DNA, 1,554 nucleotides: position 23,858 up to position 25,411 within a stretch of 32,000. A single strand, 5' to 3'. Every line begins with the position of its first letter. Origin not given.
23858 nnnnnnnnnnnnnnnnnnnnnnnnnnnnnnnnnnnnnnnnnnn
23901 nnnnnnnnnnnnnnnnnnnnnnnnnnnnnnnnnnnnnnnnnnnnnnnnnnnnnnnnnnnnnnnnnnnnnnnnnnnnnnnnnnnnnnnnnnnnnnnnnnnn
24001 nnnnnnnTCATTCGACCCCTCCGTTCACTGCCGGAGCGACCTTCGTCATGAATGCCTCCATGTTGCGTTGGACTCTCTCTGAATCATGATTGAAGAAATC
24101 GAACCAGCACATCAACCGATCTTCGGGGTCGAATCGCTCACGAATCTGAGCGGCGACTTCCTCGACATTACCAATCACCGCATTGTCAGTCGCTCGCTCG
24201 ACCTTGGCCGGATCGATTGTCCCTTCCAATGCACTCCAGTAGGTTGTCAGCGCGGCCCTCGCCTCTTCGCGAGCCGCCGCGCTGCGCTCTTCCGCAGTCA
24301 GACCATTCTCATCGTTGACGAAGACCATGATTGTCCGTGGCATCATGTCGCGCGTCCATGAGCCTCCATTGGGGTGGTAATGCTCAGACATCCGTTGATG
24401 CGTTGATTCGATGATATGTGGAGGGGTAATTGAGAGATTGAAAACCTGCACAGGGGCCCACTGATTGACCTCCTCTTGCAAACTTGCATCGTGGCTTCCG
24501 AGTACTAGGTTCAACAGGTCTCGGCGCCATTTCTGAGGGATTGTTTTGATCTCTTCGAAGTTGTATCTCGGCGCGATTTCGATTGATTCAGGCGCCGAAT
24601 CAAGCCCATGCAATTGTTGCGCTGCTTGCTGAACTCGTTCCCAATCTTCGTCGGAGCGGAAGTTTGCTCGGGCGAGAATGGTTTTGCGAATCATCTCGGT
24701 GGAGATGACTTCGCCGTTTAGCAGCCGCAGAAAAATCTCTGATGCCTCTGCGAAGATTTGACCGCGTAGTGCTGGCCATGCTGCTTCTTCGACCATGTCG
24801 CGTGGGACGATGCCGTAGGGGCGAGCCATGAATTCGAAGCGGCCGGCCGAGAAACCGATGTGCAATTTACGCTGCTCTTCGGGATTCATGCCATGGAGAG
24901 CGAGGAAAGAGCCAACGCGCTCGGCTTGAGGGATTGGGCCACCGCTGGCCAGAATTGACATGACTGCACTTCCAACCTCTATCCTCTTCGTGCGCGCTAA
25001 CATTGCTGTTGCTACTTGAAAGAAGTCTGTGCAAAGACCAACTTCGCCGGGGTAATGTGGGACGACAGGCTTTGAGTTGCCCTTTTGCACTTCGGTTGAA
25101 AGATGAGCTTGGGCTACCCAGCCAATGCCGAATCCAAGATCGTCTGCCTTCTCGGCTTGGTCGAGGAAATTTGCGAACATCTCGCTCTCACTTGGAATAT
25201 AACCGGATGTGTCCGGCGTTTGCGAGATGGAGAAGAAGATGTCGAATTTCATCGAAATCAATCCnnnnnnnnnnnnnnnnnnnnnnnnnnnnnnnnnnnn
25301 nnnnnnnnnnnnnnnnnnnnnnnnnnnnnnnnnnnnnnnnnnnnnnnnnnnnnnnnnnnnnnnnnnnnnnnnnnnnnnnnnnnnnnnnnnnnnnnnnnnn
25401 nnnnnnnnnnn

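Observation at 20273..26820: Tightly coupled six-gene operon of unassigned function: formyltransferase, atypical SDR, LLM monooxygenase, asparaginase-II-type amidase, ALDH, KAS III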

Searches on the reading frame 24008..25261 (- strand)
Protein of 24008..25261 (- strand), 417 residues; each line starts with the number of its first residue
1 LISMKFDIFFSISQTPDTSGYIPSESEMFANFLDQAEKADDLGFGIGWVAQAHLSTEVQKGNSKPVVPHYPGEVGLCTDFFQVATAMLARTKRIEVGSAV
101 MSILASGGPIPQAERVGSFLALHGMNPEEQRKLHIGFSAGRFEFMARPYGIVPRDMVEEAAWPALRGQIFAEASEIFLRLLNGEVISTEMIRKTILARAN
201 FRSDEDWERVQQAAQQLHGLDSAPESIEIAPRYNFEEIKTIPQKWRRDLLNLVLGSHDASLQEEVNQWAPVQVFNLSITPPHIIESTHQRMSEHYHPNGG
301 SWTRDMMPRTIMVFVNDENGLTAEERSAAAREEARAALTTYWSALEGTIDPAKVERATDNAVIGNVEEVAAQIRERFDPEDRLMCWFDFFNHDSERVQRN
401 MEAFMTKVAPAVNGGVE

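Call 4: search_protein_families(library=pfam, proteins=[window:24008-25261:-])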
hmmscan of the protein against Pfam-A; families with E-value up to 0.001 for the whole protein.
window:24008-25261:- (417 aa): 1 family
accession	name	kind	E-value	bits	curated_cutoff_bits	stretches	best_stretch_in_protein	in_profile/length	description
PF00296.26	Bac_luciferase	-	2.4e-11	44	27.9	1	4-104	1-78/314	Luciferase-like monooxygenase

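Call 5: search_protein_families(library=ncbifam, proteins=[window:24008-25261:-])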
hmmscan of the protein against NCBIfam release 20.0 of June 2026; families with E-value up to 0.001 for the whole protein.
window:24008-25261:- (417 aa): 1 family
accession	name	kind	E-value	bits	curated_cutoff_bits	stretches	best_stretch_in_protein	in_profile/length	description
TIGR03858.1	LLM_2I7G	subfamily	0.0002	20.5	462.25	0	357-412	279-336/337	Atu2307/SP_0267 family LLM class monooxygenase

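Call 11: search_solved_structures(query=window:24008-25252:-, max_evalue=1, show_alignments=1)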
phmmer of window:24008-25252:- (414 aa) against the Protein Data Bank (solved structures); distinct sequences matched with E-value up to 1: 0.

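Call 19: find_homologous_proteins(query=window:24008-25252:-, max_evalue=0.001)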
Query window:24008-25252:- (414 aa): 4963 proteins with E <= 0.001 among 8000 candidates; the best 120 are listed.
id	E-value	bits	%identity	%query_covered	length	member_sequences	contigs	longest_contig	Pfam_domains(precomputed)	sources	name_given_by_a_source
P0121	2.9e-270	914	96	100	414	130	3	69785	PF00296.27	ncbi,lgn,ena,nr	ncbi:MAG: LLM class flavin-dependent oxidoreductase [Candidatus Thalassarchaeaceae archaeon]|nr:LLM 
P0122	2.4e-249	845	89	100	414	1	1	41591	PF00296.27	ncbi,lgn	-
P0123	4.4e-249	844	89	100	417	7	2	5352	PF00296.27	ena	-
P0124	5.4e-247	837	88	100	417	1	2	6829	PF00296.27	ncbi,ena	-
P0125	5.4e-247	837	88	100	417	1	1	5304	PF00296.27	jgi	-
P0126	5.4e-247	837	88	100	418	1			PF00296.27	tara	tara:strand:+ start:1325 stop:2581 length:1257 start_codon:yes stop_codon:yes gene_type:complete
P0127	1.0e-246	836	89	100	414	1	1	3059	PF00296.27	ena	-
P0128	1.4e-246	836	88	100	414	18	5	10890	PF00296.27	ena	-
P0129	2.8e-246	835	88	100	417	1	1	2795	PF00296.27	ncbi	-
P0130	3.5e-246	835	88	100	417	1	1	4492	PF00296.27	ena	-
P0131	1.2e-245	833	88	100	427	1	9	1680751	PF00296.27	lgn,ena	-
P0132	2.1e-244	829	88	100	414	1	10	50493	PF00296.27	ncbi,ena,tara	tara:strand:- start:5390 stop:6634 length:1245 start_codon:yes stop_codon:yes gene_type:complete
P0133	1.1e-243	826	87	100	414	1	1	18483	PF00296.27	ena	-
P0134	2.4e-243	825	87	100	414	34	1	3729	PF00296.27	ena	-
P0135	2.7e-243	825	87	100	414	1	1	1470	PF00296.27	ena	-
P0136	9.6e-243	823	86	100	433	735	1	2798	PF00296.27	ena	-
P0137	3.2e-241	818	87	100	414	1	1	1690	PF00296.27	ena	-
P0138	2.1e-239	812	85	100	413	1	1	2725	PF00296.27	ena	-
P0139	4.5e-239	811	85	100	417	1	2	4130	PF00296.27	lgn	-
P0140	6.9e-239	811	84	100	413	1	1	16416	PF00296.27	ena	-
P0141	1.3e-238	810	84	100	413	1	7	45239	PF00296.27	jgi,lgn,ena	jgi:alkanesulfonate monooxygenase SsuD/methylene tetrahydromethanopterin reductase-like flavin-depen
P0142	2.1e-238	809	85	100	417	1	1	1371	PF00296.27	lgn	-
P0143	3.3e-238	808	84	100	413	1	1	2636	PF00296.27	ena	-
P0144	3.5e-238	808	84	100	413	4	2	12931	PF00296.27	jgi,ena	jgi:alkanesulfonate monooxygenase SsuD/methylene tetrahydromethanopterin reductase-like flavin-depen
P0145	1.5e-237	806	84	100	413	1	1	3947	PF00296.27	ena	-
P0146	1.9e-237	806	84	100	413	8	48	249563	PF00296.27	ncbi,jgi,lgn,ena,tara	jgi:alkanesulfonate monooxygenase SsuD/methylene tetrahydromethanopterin reductase-like flavin-depen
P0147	1.9e-237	806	84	100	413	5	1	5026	PF00296.27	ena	-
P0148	3.0e-237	805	84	100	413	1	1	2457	PF00296.27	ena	-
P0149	2.2e-235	799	83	100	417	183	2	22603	PF00296.27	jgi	-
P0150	7.7e-235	797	83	100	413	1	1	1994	PF00296.27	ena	-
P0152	1.5e-231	786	88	94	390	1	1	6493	PF00296.27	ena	-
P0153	9.9e-231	784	82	100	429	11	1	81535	PF00296.27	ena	-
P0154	3.1e-230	782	82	100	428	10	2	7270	PF00296.27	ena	-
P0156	3.9e-229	778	81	100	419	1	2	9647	PF00296.27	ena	-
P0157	4.1e-229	778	81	100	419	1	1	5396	PF00296.27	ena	-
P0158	4.4e-229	778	81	100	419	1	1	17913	PF00296.27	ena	-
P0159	5.2e-229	778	81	100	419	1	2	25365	PF00296.27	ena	-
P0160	5.5e-229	778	81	100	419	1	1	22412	PF00296.27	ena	-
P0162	5.9e-229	778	81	100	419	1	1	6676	PF00296.27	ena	-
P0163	6.0e-229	778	82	100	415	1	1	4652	PF00296.27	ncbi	-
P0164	6.2e-229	778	82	100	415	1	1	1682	PF00296.27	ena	-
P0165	6.3e-229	778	82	100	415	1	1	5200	PF00296.27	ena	-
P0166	8.4e-229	777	82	100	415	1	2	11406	PF00296.27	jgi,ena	-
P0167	8.7e-229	777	81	100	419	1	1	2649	PF00296.27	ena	-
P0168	1.0e-228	777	82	100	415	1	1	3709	PF00296.27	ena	-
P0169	1.3e-228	777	81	100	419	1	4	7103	PF00296.27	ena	-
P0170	1.4e-228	777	82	100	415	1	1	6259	PF00296.27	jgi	-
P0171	1.5e-228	777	81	100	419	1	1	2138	PF00296.27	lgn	-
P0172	1.6e-228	776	80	100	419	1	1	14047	PF00296.27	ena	-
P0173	2.0e-228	776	82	100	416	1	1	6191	PF00296.27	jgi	-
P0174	3.3e-228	775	80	100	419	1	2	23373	PF00296.27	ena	-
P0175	3.4e-228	775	82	100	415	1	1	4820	PF00296.27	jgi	-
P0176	4.0e-228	775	81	100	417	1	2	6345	PF00296.27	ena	-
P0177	4.1e-228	775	80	100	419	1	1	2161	PF00296.27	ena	-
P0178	5.0e-228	775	82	100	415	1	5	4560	PF00296.27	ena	-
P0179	5.2e-228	775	82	100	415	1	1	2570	PF00296.27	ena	-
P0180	5.4e-228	775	82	100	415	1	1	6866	PF00296.27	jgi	-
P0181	8.4e-228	774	81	100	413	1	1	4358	PF00296.27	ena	-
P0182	1.0e-227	774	80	100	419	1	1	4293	PF00296.27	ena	-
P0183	1.0e-227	774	80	100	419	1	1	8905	PF00296.27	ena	-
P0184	1.2e-227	774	81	100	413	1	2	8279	PF00296.27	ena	-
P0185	1.2e-227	774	80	100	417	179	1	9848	PF00296.27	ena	-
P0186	1.2e-227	774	80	100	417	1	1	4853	PF00296.27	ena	-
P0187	1.3e-227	774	80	100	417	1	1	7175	PF00296.27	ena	-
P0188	1.4e-227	773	80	100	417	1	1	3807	PF00296.27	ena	-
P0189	1.5e-227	773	81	100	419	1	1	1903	PF00296.27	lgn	-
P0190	1.7e-227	773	80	100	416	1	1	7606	PF00296.27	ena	-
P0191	1.7e-227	773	80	100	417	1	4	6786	PF00296.27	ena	-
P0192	1.7e-227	773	80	100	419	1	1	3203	PF00296.27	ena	-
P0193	1.9e-227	773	81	100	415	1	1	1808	PF00296.27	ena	-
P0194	2.0e-227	773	80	100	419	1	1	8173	PF00296.27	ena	-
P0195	2.0e-227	773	81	100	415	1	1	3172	PF00296.27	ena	-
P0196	2.1e-227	773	81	100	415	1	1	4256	PF00296.27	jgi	-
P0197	2.2e-227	773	81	100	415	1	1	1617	PF00296.27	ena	-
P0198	2.3e-227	773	80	100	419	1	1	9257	PF00296.27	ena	-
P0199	2.6e-227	772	82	100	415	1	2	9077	PF00296.27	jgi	-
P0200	2.7e-227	772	80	100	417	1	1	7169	PF00296.27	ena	-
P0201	2.8e-227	772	81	100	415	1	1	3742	PF00296.27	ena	-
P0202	3.0e-227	772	81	100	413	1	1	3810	PF00296.27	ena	-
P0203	3.2e-227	772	80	100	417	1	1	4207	PF00296.27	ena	-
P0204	3.2e-227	772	80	100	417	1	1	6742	PF00296.27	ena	-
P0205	3.4e-227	772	80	100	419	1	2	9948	PF00296.27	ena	-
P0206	3.6e-227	772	81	100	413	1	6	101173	PF00296.27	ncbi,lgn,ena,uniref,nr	ncbi:MAG: luciferase [Candidatus Thalassarchaeum betae]|uniref:Luciferase n=1 Tax=Candidatus Thalass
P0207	3.8e-227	772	80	100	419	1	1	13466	PF00296.27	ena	-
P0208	4.0e-227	772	80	100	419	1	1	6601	PF00296.27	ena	-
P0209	4.0e-227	772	80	100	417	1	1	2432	PF00296.27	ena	-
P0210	4.2e-227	772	80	100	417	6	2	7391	PF00296.27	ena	-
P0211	4.3e-227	772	81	100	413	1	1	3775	PF00296.27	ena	-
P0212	4.3e-227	772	80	100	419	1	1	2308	PF00296.27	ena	-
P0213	4.3e-227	772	80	100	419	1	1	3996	PF00296.27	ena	-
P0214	4.4e-227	772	80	100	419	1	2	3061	PF00296.27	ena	-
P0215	4.4e-227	772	80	100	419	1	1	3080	PF00296.27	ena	-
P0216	4.5e-227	772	80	100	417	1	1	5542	PF00296.27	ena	-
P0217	4.8e-227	772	80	100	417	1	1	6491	PF00296.27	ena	-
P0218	5.6e-227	771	80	100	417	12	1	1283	PF00296.27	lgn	-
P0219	5.6e-227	771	80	100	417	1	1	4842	PF00296.27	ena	-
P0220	5.7e-227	771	80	100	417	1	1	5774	PF00296.27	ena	-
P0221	5.8e-227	771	81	100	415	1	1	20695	PF00296.27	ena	-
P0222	6.0e-227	771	80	100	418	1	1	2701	PF00296.27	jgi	-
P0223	6.2e-227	771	80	100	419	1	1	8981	PF00296.27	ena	-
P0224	6.9e-227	771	81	100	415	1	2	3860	PF00296.27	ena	-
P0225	7.2e-227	771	81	100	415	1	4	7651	PF00296.27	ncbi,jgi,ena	jgi:alkanesulfonate monooxygenase SsuD/methylene tetrahydromethanopterin reductase-like flavin-depen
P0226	7.3e-227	771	81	100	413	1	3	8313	PF00296.27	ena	-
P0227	7.9e-227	771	81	100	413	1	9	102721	PF00296.27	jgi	-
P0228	8.3e-227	771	81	100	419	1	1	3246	PF00296.27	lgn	-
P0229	8.3e-227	771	81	100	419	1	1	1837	PF00296.27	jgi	-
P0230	9.2e-227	771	80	100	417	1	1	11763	PF00296.27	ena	-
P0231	9.6e-227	771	81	100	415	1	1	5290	PF00296.27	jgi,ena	jgi:alkanesulfonate monooxygenase SsuD/methylene tetrahydromethanopterin reductase-like flavin-depen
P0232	9.8e-227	771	80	100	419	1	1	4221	PF00296.27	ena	-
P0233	1.0e-226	771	81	100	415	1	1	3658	PF00296.27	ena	-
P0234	1.0e-226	771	81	100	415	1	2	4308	PF00296.27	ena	-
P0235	1.0e-226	771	80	100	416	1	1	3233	PF00296.27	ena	-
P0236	1.1e-226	770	80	100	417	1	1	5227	PF00296.27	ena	-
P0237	1.2e-226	770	80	100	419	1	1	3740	PF00296.27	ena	-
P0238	1.3e-226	770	80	100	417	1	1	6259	PF00296.27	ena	-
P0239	1.3e-226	770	81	100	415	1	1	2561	PF00296.27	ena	-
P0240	1.3e-226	770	81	100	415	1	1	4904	PF00296.27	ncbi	-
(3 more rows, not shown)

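Call 41: predict_structure(alignment_id=A1)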
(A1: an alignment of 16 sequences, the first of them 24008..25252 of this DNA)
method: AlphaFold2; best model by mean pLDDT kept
length: 414 residues; sequences in the alignment: 16
mean_pLDDT: 58.8   pTM: 0.54
mean pLDDT of the five models: 58.8, 56.9, 56.6, 54.4, 52.8
residues with pLDDT >= 90: 29; 70-90: 93; 50-70: 133; < 50: 159
segments of 3 or more residues with pLDDT < 50: 1-15, 43-78, 91-149, 238-259, 261-263, 265-277, 387-389
pLDDT, mean of each block of 10 residues (from residue 1): 45 48 62 72 45 27 25 41 62 39 34 39 39 40 42 74 61 58 71 84 90 90 79 53 38 44 44 44 56 52 62 89 89 67 58 71 90 73 56 78 82 47
secondary structure, 60 per line:
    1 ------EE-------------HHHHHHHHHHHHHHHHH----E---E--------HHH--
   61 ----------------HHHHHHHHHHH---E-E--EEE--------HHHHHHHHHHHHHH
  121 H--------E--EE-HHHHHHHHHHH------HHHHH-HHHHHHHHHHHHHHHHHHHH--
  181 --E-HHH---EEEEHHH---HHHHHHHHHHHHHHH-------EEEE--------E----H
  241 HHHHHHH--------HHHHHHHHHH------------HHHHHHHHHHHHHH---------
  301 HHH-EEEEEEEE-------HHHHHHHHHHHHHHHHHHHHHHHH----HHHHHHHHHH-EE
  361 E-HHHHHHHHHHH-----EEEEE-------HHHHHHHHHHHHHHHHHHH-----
elements in order: H22-38 H77-87 E96-98 H107-121 H136-146 H153-157 H159-178 E191-194 H201-215 E223-226 H240-247 H256-265 H278-291 E305-312 H320-343 H348-357 E359-361 H363-373 E379-383 H391-409

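Call 62: predict_structure(alignment_id=A6)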
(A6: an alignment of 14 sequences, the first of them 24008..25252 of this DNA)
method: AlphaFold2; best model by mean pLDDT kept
length: 414 residues; sequences in the alignment: 14
mean_pLDDT: 83.6   pTM: 0.85
mean pLDDT of the five models: 83.6, 83.3, 82.2, 81.1, 79.3
residues with pLDDT >= 90: 216; 70-90: 126; 50-70: 43; < 50: 29
segments of 3 or more residues with pLDDT < 50: 49-59, 61-74
pLDDT, mean of each block of 10 residues (from residue 1): 87 74 84 96 78 42 42 63 94 87 82 93 94 72 60 92 88 93 94 92 96 95 92 89 91 80 89 69 88 89 90 94 94 79 59 76 96 92 82 94 96 54
secondary structure, 60 per line:
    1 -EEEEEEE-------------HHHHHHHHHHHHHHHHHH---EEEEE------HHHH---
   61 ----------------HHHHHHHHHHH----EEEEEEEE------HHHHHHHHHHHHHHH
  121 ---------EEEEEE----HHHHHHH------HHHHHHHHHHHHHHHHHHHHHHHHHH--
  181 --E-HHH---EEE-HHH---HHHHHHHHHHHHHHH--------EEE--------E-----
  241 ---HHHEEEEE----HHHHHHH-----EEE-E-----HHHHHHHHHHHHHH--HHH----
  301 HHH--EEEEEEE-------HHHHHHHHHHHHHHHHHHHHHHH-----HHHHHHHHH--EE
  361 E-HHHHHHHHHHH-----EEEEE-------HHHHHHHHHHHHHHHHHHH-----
elements in order: E2-8 H22-39 E43-47 H54-57 H77-87 E92-99 H106-120 E130-135 H140-146 H153-178 E191-193 H201-215 E224-226 E247-251 H256-262 E268-270 H278-291 E306-312 H320-342 H348-356 E359-361 H363-373 E379-383 H391-409

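Call 65: fold_search(model_id=the predicted structure, library=pdb)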
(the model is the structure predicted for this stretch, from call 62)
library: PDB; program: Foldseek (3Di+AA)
matches with E <= 10: 1485; with E <= 0.001: 102
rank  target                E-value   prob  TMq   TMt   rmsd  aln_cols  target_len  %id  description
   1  7bip_A                1.2e-14  1.00  0.59  0.73   6.1       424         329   17  Crystal structure of monooxygenase RslO1 from Streptomyces bottropensis (released 2021-01-20)
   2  1luc_A                1.5e-13  1.00  0.61  0.75   6.3       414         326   16  BACTERIAL LUCIFERASE (released 1996-12-07)
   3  1brl_A                2.0e-13  1.00  0.58  0.69   6.9       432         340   17  THREE-DIMENSIONAL STRUCTURE OF BACTERIAL LUCIFERASE FROM VIBRIO HARVEYI AT 2.4 ANGSTROMS RESOLUTION (released 1996-04-01)
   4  2i7g_A                2.3e-13  1.00  0.54  0.63   8.3       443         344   16  Crystal Structure of Monooxygenase from Agrobacterium tumefaciens (released 2006-10-03)
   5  2i7g_B                3.4e-13  1.00  0.52  0.61   8.0       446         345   13  Crystal Structure of Monooxygenase from Agrobacterium tumefaciens (released 2006-10-03)
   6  8cbb_A                4.1e-13  1.00  0.55  0.64   8.3       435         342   17  Structure of homodimeric luciferase from Enhygromyxa salina (released 2024-02-07)
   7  8cbb_B                6.1e-13  1.00  0.59  0.69   6.2       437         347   17  Structure of homodimeric luciferase from Enhygromyxa salina (released 2024-02-07)
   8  8cbb_C                1.0e-12  1.00  0.58  0.66   6.4       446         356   18  Structure of homodimeric luciferase from Enhygromyxa salina (released 2024-02-07)
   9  8cbb_D                1.7e-12  1.00  0.57  0.67   8.8       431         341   16  Structure of homodimeric luciferase from Enhygromyxa salina (released 2024-02-07)
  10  3fgc_A                3.4e-12  1.00  0.56  0.65   8.2       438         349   16  Crystal Structure of the Bacterial Luciferase:Flavin Complex Reveals the Basis of Intersubunit Communication (released 2009-05-26)
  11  1xkj_A                6.5e-12  1.00  0.53  0.65   9.8       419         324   16  BACTERIAL LUCIFERASE BETA2 HOMODIMER (released 1997-07-07)
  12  8qq8                  6.5e-12  1.00  0.47  0.57   8.4       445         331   16  Crystal Structure of F420-dependent Methylene-Tetrahydromethanopterin Reductase Mutant E6Q from Methanocaldococcus Janna (released 2024-05-29)
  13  8qpl_B                8.2e-12  1.00  0.46  0.57   8.4       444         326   16  F420-Dependent Methylene-Tetrahydromethanopterin Reductase with F420 from Methanocaldococcus jannaschii (released 2024-05-29)
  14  8k74_B                1.1e-11  1.00  0.58  0.72   6.4       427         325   14  A novel monooxygenase (released 2024-07-31)
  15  1luc_B                1.2e-11  1.00  0.52  0.65   9.9       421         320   17  BACTERIAL LUCIFERASE (released 1996-12-07)
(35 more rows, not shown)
